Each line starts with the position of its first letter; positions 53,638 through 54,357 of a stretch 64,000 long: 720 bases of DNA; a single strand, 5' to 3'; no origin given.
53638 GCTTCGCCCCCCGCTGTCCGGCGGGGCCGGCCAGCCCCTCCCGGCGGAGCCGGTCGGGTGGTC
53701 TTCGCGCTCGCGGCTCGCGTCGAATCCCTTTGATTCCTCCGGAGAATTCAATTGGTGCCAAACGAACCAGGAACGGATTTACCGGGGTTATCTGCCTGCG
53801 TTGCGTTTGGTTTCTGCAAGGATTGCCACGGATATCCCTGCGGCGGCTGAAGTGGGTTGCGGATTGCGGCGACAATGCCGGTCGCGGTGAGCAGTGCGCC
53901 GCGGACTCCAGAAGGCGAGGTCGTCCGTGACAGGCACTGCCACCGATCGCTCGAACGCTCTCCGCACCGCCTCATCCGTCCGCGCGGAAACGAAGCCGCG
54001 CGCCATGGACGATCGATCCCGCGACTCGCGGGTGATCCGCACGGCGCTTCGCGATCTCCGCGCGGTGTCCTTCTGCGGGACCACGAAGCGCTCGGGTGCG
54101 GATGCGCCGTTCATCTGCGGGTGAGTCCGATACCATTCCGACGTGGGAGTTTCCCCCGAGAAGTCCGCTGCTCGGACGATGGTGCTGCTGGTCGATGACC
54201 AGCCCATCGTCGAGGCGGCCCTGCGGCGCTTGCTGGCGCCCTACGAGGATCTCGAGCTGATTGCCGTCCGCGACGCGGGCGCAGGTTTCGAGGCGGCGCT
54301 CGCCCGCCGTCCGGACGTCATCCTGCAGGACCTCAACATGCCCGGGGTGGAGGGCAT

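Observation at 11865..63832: Apparently undescribed interspersed repeat family that sits on stop codons (11 copies, 7 loci)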

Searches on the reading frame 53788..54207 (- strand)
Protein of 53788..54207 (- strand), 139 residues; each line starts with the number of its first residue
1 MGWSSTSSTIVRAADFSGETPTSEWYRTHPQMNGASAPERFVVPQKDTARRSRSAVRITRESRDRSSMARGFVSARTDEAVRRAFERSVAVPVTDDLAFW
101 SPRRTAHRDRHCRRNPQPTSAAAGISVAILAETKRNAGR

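Call 29: search_protein_families(library=pfam, proteins=[window:53788-54207:-], max_evalue=0.01)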
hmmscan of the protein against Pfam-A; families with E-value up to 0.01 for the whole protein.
window:53788-54207:- (139 aa): 0 families
